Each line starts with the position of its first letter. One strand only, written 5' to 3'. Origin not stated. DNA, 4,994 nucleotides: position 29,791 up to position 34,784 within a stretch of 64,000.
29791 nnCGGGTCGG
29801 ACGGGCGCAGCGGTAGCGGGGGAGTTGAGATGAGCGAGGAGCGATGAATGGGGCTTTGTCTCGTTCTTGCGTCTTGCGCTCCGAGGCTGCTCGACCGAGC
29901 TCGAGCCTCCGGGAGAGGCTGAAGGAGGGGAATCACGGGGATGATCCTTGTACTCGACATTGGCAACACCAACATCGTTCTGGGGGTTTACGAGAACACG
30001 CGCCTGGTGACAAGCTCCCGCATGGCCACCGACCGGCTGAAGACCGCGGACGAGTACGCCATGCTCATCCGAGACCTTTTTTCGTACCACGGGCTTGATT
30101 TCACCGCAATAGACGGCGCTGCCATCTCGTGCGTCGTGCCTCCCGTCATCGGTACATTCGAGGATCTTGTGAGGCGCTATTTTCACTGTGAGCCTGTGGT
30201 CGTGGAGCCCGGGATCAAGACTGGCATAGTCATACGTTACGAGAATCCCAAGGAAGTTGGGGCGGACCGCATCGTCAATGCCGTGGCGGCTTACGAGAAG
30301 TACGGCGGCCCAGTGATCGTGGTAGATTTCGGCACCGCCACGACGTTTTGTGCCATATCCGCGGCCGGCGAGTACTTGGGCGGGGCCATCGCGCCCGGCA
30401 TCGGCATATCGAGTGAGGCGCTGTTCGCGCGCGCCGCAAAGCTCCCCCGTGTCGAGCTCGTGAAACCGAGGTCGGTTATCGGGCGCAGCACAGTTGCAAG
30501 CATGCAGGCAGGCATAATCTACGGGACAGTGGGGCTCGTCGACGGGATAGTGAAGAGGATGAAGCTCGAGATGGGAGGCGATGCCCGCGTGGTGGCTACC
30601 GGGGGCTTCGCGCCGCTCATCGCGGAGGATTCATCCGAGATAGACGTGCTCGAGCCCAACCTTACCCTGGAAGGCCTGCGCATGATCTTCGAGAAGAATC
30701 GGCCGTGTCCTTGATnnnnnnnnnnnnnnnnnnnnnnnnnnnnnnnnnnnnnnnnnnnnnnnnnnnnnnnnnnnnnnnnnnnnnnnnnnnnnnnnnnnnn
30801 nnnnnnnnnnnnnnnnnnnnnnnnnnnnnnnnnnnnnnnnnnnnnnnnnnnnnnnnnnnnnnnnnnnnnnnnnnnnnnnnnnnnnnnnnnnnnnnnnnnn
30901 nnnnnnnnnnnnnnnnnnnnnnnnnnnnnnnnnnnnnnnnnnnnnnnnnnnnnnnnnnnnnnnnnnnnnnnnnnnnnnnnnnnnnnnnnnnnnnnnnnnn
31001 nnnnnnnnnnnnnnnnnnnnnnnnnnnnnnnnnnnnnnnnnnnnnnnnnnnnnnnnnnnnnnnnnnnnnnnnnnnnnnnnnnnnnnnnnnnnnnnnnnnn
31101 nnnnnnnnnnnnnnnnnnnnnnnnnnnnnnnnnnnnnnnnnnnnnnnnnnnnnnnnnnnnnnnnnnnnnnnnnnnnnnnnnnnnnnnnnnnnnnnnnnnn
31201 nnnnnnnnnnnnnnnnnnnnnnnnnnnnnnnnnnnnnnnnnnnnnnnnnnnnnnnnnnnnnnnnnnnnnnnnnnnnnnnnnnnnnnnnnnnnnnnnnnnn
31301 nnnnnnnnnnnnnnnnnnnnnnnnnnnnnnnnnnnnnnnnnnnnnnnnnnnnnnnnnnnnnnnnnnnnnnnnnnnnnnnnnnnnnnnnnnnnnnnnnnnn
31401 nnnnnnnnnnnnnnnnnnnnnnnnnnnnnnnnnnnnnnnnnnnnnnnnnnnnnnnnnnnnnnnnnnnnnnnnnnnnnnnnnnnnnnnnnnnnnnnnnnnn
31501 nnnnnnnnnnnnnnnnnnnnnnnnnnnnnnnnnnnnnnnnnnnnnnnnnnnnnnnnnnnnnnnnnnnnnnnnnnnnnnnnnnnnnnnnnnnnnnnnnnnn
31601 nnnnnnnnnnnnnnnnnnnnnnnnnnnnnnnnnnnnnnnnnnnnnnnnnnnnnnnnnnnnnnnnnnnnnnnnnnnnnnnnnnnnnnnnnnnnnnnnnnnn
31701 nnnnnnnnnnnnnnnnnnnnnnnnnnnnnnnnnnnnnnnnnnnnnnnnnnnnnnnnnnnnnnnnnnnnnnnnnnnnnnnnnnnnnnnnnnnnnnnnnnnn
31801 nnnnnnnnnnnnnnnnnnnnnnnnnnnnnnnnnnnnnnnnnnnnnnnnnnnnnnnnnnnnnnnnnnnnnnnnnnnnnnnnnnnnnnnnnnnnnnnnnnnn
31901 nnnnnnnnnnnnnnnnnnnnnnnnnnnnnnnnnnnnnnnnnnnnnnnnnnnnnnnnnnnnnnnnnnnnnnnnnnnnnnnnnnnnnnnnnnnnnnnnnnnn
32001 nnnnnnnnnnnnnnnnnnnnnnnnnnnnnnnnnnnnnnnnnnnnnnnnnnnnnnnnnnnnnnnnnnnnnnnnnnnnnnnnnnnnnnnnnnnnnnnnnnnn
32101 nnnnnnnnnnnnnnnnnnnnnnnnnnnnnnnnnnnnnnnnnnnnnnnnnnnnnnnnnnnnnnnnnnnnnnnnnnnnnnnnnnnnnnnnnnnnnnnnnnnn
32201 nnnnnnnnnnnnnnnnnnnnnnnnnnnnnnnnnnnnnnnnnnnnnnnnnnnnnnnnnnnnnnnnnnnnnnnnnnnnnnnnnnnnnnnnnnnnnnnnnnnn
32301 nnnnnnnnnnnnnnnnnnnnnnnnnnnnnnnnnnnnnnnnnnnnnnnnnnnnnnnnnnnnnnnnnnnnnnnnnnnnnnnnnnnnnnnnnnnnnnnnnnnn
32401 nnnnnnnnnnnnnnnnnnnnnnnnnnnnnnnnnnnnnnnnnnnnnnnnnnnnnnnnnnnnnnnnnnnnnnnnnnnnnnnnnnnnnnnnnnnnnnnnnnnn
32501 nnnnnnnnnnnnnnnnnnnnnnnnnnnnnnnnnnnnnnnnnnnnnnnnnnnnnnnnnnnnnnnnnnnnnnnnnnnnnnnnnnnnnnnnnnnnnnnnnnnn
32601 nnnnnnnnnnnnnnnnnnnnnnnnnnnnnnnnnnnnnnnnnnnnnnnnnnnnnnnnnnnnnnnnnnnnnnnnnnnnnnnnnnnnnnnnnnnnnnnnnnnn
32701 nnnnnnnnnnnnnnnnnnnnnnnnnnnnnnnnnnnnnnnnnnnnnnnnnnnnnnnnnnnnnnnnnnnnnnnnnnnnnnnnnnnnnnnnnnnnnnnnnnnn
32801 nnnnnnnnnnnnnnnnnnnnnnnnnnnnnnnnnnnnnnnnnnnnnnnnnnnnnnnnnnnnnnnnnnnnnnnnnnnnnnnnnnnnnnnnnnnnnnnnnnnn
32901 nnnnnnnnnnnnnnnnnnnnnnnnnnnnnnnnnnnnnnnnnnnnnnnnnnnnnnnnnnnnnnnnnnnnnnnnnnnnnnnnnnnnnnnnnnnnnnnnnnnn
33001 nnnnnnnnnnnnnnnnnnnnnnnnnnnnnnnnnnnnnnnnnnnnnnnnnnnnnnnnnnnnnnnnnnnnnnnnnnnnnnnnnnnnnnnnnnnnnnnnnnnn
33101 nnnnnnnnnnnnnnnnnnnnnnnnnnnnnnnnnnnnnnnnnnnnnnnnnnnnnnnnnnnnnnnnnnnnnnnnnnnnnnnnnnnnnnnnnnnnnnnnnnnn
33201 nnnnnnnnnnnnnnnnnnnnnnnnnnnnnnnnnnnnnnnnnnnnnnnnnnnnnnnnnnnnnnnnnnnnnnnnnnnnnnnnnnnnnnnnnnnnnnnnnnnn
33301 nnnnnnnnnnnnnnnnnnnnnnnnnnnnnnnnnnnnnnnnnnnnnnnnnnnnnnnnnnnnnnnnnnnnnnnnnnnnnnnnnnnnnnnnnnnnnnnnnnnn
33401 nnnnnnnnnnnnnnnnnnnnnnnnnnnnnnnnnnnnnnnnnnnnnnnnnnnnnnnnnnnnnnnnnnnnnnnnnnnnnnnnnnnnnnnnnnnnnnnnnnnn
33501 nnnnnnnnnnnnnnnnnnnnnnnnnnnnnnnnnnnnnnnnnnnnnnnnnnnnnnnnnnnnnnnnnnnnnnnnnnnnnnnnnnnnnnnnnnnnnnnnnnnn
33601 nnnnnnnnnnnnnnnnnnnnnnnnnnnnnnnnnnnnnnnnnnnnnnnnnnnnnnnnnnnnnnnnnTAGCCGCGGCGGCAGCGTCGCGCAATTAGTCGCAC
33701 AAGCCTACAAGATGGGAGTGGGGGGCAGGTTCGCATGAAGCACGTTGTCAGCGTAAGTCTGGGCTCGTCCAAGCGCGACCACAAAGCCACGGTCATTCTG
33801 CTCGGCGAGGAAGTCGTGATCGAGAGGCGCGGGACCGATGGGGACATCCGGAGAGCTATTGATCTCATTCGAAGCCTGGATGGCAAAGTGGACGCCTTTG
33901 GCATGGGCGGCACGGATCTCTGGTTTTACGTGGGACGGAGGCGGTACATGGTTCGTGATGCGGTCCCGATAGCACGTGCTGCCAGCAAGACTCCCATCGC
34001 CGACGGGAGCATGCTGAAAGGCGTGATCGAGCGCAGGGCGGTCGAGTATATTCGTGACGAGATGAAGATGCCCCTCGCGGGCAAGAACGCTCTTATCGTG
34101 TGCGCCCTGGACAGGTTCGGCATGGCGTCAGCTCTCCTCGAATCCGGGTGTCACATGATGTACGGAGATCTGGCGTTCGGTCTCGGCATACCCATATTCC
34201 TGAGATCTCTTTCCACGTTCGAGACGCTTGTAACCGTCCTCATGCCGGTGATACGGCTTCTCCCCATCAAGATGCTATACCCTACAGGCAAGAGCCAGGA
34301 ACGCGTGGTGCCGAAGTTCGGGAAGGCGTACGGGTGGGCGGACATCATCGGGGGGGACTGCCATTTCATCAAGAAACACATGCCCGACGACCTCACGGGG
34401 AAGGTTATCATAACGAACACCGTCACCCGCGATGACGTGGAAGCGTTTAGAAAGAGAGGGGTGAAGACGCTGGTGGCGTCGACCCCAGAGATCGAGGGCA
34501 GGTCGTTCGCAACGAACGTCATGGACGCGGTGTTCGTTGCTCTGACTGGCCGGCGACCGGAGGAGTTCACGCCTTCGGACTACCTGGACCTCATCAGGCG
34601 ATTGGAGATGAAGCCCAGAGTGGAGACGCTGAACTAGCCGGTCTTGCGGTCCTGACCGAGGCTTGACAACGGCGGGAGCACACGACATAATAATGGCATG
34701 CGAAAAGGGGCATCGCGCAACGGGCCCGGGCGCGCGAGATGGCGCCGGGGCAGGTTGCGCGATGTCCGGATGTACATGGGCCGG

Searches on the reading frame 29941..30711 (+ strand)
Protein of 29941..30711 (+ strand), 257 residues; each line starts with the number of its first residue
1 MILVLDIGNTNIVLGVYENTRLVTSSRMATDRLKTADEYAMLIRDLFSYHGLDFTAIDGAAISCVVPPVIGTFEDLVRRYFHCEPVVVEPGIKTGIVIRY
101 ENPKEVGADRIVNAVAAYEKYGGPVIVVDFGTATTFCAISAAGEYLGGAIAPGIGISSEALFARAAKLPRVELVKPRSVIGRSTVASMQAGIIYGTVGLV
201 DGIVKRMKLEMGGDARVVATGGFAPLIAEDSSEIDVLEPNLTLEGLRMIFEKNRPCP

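Call 33: search_protein_families(library=pfam, proteins=[window:29941-30711:+], max_evalue=0.1)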
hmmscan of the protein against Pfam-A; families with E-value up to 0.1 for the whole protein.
window:29941-30711:+ (257 aa): 1 family
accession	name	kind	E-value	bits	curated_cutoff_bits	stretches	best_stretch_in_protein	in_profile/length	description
PF03309.20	Pan_kinase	-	1.2e-79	267.4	24.7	1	2-206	1-205/205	Type III pantothenate kinase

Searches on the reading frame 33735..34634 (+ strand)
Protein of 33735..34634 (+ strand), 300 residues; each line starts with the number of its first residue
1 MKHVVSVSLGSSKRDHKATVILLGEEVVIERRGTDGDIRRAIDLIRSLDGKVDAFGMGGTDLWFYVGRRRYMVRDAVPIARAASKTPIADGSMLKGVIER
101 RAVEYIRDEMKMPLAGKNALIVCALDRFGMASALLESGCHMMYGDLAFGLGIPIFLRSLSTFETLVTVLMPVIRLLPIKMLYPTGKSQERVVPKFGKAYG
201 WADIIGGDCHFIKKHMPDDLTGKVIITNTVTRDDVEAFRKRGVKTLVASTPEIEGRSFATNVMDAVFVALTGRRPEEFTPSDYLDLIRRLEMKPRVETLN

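Call 33: search_protein_families(library=pfam, proteins=[window:33735-34634:+], max_evalue=0.1)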
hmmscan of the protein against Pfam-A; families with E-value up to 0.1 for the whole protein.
window:33735-34634:+ (300 aa): 0 families

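Call 58: search_protein_families(library=ncbifam, proteins=[window:33735-34634:+], max_evalue=0.01)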
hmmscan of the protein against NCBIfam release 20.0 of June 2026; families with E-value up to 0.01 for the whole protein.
window:33735-34634:+ (300 aa): 0 families

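Call 59: search_solved_structures(query=window:33735-34634:+, max_evalue=1)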
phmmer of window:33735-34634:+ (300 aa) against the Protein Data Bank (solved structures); distinct sequences matched with E-value up to 1: 3.
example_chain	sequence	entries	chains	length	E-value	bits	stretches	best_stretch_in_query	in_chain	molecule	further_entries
5i7q_A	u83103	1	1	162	0.053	16.2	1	11-120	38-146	Peptidyl-prolyl cis-trans isomerase FKBP1A,FKBP-type 16 kDa peptidyl-prolyl cis-trans isom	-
2m2a_A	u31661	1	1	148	0.67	12.6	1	53-118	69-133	FKBP-type 16 kDa peptidyl-prolyl cis-trans isomerase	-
4dt4_A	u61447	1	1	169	0.88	12.2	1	53-118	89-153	FKBP-type 16 kDa peptidyl-prolyl cis-trans isomerase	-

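Call 60: find_homologous_proteins(query=window:33735-34634:+, max_evalue=1e-10)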
Query window:33735-34634:+ (300 aa): 6538 proteins with E <= 1e-10 among 8000 candidates; the best 120 are listed.
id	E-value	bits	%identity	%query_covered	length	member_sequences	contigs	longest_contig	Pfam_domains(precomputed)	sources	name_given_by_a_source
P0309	5.7e-195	664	100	100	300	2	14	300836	-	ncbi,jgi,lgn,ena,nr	ncbi:MAG TPA: quinate 5-dehydrogenase [Firmicutes bacterium]|nr:quinate 5-dehydrogenase [Bacillota b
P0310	1.6e-194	663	100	100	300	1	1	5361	-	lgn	-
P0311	1.4e-182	624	92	100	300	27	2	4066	-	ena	-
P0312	1.2e-176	604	88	100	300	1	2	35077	-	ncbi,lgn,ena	-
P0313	2.8e-176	603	88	100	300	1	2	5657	-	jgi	-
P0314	5.3e-170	582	86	100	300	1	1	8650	-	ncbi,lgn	-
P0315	1.8e-167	574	85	100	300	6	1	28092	-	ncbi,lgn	-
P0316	1.0e-146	506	73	100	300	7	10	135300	-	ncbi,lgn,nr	ncbi:MAG: quinate 5-dehydrogenase [Firmicutes bacterium]|nr:quinate 5-dehydrogenase [Bacillota bacte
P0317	3.5e-146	504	74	100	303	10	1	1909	-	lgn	-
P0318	7.2e-145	500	72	100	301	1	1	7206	-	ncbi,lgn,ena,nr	ncbi:MAG: quinate 5-dehydrogenase [Firmicutes bacterium]|nr:quinate 5-dehydrogenase [Bacillota bacte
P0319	1.0e-144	499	72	100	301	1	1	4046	-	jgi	-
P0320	1.4e-144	499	72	100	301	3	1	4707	-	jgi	-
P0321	1.0e-143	496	71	100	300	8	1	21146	-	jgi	jgi:hypothetical protein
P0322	5.2e-142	491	72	99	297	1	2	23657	-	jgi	jgi:hypothetical protein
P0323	6.8e-142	490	70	100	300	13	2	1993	-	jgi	jgi:hypothetical protein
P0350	9.7e-108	378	58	100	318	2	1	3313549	-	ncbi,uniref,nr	ncbi:hypothetical protein U7230_11460 [Carboxydochorda subterranea]|uniref:Quinate 5-dehydrogenase n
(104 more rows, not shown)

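Call 61: find_encoding_contigs(protein=P0350, flank=8000, max_places=1)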
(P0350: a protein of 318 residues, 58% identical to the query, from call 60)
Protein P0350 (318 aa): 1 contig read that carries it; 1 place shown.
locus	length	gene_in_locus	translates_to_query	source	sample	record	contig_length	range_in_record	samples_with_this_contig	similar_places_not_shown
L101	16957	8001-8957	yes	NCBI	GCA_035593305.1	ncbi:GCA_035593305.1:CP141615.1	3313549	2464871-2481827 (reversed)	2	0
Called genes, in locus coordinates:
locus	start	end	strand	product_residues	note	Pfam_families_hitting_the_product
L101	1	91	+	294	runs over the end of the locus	PF17284:Spermine_synt_N, PF01564:Spermine_synth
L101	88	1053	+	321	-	PF00491:Arginase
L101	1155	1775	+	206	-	-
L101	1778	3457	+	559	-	PF06418:CTP_synth_N, PF00117:GATase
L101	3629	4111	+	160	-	PF02577:BFN_dom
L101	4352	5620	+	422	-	PF07498:Rho_N, PF07497:Rho_RNA_bind, PF00006:ATP-synt_ab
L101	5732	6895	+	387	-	PF01476:LysM, PF23473:LysM3_LYK4_5 (faint), PF01476:LysM, PF01551:Peptidase_M23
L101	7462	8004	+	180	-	-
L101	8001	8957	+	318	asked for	-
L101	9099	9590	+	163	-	PF03449:GreA_GreB_N, PF01272:GreA_GreB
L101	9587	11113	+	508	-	PF01336:tRNA_anti-codon, PF00152:tRNA-synt_2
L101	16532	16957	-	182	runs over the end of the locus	PF00665:rve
